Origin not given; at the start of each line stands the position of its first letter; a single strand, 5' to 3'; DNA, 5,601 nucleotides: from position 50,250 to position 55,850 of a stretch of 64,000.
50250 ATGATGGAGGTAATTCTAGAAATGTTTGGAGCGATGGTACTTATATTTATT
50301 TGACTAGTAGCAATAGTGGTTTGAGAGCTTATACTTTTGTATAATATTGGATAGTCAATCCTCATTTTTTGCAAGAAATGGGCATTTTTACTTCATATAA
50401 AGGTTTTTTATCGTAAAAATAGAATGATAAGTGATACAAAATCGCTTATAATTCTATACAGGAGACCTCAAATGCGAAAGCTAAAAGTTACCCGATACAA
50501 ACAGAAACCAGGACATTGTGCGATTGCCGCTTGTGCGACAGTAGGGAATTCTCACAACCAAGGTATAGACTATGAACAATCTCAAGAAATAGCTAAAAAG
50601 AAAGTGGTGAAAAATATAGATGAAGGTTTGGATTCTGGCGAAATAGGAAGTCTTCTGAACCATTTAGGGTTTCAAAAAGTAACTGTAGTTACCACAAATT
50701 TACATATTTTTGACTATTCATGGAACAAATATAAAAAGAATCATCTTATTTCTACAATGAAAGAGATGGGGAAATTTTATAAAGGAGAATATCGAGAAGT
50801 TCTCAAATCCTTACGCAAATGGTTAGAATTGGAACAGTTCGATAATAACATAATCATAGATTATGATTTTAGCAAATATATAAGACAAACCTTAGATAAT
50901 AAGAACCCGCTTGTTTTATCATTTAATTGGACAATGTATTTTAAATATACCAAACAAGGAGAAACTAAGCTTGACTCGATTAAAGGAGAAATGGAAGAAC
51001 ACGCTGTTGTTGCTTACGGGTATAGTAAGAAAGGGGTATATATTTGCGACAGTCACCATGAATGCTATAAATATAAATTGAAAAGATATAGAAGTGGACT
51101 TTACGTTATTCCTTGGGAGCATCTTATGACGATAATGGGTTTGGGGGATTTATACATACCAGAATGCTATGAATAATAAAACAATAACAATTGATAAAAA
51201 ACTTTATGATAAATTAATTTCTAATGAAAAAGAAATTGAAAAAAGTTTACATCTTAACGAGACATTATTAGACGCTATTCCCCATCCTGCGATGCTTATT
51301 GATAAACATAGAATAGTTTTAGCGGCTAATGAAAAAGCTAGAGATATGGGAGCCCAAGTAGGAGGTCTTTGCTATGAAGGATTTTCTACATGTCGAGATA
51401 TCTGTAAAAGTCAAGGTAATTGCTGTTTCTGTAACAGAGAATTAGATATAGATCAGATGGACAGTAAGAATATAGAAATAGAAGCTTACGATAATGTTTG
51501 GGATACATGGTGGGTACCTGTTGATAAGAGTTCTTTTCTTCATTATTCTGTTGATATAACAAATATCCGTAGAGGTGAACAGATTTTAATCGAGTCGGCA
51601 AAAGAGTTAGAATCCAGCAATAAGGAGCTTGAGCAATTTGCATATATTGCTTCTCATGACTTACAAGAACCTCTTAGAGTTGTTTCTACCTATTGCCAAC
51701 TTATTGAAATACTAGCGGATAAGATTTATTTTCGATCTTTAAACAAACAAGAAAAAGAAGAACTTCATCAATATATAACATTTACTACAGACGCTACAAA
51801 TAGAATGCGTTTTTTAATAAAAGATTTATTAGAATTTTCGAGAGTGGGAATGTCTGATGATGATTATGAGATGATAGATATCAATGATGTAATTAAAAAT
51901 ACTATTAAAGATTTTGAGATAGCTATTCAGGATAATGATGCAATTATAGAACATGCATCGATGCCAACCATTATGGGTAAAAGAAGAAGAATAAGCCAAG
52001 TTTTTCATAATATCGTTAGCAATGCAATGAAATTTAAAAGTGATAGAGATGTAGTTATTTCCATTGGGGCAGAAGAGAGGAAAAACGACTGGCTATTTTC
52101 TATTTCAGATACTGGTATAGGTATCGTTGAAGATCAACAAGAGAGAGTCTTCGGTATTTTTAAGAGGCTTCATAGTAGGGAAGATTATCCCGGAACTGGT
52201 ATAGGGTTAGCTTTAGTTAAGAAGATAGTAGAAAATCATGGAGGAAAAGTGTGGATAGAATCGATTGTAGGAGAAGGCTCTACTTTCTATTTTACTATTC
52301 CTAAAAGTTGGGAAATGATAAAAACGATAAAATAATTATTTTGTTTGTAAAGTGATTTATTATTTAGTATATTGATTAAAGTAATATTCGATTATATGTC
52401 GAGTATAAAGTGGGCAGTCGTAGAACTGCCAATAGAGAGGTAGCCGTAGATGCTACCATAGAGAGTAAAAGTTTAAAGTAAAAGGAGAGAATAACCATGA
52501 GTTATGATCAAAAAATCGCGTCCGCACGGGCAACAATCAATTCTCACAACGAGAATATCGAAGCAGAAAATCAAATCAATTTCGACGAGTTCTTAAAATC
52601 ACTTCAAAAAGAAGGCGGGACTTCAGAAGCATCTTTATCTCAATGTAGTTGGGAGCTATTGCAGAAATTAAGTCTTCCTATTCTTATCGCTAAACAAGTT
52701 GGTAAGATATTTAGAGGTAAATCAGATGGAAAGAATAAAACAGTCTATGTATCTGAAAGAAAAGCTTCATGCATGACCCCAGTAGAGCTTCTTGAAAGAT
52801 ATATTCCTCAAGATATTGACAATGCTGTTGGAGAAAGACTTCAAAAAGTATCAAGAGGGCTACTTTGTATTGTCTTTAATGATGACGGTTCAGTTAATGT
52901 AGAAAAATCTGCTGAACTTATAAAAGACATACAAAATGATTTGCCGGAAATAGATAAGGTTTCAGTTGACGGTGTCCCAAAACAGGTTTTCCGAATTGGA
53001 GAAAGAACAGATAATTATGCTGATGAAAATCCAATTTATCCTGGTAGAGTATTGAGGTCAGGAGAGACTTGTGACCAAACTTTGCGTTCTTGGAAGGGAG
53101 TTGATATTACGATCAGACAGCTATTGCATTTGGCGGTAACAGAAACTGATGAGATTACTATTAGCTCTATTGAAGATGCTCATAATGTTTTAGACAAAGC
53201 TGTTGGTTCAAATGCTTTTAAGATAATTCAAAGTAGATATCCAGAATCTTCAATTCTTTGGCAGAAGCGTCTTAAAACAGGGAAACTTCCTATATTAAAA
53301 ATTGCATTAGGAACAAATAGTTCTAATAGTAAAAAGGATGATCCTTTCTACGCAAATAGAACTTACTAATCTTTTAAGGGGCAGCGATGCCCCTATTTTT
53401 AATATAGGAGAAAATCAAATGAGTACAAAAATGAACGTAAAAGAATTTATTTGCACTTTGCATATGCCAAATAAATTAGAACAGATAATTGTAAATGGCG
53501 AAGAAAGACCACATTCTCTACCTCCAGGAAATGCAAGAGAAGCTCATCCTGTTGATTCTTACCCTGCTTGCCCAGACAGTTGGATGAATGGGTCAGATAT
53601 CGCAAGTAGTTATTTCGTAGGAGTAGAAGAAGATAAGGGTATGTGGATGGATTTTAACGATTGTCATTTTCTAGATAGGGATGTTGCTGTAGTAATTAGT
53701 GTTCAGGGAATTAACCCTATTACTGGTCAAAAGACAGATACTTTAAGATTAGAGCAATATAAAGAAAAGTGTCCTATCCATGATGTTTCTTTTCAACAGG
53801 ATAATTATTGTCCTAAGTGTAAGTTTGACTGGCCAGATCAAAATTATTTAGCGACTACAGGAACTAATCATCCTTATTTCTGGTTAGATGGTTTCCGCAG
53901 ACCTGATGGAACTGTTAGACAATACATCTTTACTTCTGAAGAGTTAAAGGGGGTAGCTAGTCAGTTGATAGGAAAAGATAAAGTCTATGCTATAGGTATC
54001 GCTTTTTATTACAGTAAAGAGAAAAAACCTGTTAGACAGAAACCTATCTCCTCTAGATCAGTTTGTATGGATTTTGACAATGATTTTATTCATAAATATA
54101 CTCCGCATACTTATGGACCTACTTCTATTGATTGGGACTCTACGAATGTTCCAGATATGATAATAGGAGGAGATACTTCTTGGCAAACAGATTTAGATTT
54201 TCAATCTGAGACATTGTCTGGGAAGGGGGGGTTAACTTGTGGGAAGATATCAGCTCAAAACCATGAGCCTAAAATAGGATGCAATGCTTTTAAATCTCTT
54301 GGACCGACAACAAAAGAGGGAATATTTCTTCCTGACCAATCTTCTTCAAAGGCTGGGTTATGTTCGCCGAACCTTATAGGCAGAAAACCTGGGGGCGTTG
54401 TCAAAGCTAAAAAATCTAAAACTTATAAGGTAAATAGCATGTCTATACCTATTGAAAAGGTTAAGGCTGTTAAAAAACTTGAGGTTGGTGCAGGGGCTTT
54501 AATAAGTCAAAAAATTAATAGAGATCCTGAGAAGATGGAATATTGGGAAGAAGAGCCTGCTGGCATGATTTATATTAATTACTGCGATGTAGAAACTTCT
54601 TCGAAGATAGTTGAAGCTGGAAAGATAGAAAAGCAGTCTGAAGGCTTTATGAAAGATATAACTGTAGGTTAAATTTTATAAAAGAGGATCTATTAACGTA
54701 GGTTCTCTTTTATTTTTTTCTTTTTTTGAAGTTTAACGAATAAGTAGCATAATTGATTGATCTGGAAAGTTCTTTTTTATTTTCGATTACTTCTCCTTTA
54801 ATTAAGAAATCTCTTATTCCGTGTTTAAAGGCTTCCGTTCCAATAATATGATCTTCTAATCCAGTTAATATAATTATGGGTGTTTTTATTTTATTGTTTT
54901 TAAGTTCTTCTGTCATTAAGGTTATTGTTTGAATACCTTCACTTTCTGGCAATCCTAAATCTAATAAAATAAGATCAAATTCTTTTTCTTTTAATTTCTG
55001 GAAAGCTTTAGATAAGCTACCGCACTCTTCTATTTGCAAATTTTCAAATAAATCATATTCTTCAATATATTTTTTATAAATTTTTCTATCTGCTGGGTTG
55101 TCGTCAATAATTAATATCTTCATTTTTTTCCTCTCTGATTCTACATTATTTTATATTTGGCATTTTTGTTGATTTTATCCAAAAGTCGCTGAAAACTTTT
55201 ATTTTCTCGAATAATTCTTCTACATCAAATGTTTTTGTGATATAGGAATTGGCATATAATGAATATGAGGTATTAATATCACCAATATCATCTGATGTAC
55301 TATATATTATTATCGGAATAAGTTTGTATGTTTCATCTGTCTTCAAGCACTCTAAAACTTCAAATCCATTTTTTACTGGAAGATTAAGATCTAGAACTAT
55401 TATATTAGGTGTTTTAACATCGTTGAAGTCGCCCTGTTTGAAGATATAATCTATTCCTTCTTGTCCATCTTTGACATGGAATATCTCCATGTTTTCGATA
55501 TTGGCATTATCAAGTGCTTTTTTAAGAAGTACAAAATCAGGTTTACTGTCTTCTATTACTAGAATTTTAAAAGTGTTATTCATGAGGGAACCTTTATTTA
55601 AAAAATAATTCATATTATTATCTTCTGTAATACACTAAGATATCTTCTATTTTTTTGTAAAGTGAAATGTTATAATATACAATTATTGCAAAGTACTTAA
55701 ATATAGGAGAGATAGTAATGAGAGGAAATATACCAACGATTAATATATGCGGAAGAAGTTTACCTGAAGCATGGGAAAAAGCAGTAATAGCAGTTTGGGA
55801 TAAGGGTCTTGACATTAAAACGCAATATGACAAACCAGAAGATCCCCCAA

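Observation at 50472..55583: Complete phage-borne two-component phosphorelay (PAS kinase + two REC-only regulators) bracketing a regulated operon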

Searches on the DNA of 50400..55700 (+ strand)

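Call 8: search_dna_similar(query=window:50400-55700:+, collection=phages, mode=distant)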
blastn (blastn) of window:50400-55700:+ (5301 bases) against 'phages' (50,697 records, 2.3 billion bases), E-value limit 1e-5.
No match.

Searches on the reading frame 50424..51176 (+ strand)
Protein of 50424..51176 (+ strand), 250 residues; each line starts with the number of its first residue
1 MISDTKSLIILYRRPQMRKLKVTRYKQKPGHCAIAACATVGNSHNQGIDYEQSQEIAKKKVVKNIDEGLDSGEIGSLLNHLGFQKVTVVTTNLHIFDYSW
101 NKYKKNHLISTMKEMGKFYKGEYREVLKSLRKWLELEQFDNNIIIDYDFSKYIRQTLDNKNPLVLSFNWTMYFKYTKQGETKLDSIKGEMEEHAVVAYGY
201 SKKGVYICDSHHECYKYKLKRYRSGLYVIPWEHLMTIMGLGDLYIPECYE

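Call 3: search_protein_families(library=pfam, proteins=[window:50424-51176:+], max_evalue=0.01)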
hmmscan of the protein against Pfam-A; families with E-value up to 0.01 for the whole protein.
window:50424-51176:+ (250 aa): 2 families
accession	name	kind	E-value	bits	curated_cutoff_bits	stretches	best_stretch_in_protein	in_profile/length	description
PF13529.12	Peptidase_C39_2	-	4.6e-08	34.2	24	1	77-210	24-142/143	Peptidase_C39 like family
PF14399.12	BtrH_N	-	0.0054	17.4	29.7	0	123-209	56-133/134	Butirosin biosynthesis protein H, N-terminal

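Call 4: search_protein_families(library=phrogs, proteins=[window:50424-51176:+], max_evalue=0.01)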
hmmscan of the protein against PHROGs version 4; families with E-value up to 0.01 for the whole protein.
window:50424-51176:+ (250 aa): 0 families

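Call 14: search_protein_families(library=ncbifam, proteins=[window:50424-51176:+], max_evalue=0.1)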
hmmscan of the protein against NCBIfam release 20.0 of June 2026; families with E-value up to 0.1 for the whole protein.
window:50424-51176:+ (250 aa): 1 family
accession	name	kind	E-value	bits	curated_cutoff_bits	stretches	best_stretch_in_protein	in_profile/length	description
NF045837.1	Mplas_Cys_pep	subfamily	0.0003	20.8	45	1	105-210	104-191/240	putative cysteine peptidase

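Call 97: search_protein_families(library=padloc, proteins=[window:50472-51176:+], max_evalue=0.001)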
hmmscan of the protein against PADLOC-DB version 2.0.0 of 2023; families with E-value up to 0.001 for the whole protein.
window:50472-51176:+ (234 aa): 0 families

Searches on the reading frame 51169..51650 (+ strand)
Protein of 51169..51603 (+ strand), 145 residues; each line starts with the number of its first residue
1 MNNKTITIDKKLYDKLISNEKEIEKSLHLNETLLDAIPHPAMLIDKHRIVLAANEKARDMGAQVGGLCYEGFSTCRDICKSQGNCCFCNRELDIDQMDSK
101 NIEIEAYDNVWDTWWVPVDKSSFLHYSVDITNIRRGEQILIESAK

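Call 13: search_protein_families(library=pfam, proteins=[window:51169-51650:+], max_evalue=5)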
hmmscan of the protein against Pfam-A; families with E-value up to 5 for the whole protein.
window:51169-51650:+ (160 aa): 2 families
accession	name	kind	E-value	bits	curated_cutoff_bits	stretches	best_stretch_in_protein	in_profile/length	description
PF17765.7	MLTR_LBD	-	0.043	14.3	26.3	1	32-63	7-39/168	MmyB-like transcription regulator ligand binding domain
PF13188.13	PAS_8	-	0.1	13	21.8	1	31-60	4-33/65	PAS domain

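Call 72: search_solved_structures(query=window:51169-51603:+, max_evalue=10, show_alignments=3)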
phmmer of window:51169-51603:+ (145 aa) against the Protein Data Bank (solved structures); distinct sequences matched with E-value up to 10: 3.
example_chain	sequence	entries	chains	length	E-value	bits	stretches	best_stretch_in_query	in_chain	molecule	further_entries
8txn_A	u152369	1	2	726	0.013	18.6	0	83-125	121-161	Collagen alpha-1(IV) chain, Collagen IV - chain Viking, Collagen alpha-1(IV) chain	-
2h39_A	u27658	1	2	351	0.81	12.7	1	75-136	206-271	Probable galactose-1-phosphate uridyl transferase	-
1z84_A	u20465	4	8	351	0.81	12.7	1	75-136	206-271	galactose-1-phosphate uridyl transferase-like protein | putative galactose-1-phosphate uridyl transferase | Probable galactose-1-phosphate uridyl transferase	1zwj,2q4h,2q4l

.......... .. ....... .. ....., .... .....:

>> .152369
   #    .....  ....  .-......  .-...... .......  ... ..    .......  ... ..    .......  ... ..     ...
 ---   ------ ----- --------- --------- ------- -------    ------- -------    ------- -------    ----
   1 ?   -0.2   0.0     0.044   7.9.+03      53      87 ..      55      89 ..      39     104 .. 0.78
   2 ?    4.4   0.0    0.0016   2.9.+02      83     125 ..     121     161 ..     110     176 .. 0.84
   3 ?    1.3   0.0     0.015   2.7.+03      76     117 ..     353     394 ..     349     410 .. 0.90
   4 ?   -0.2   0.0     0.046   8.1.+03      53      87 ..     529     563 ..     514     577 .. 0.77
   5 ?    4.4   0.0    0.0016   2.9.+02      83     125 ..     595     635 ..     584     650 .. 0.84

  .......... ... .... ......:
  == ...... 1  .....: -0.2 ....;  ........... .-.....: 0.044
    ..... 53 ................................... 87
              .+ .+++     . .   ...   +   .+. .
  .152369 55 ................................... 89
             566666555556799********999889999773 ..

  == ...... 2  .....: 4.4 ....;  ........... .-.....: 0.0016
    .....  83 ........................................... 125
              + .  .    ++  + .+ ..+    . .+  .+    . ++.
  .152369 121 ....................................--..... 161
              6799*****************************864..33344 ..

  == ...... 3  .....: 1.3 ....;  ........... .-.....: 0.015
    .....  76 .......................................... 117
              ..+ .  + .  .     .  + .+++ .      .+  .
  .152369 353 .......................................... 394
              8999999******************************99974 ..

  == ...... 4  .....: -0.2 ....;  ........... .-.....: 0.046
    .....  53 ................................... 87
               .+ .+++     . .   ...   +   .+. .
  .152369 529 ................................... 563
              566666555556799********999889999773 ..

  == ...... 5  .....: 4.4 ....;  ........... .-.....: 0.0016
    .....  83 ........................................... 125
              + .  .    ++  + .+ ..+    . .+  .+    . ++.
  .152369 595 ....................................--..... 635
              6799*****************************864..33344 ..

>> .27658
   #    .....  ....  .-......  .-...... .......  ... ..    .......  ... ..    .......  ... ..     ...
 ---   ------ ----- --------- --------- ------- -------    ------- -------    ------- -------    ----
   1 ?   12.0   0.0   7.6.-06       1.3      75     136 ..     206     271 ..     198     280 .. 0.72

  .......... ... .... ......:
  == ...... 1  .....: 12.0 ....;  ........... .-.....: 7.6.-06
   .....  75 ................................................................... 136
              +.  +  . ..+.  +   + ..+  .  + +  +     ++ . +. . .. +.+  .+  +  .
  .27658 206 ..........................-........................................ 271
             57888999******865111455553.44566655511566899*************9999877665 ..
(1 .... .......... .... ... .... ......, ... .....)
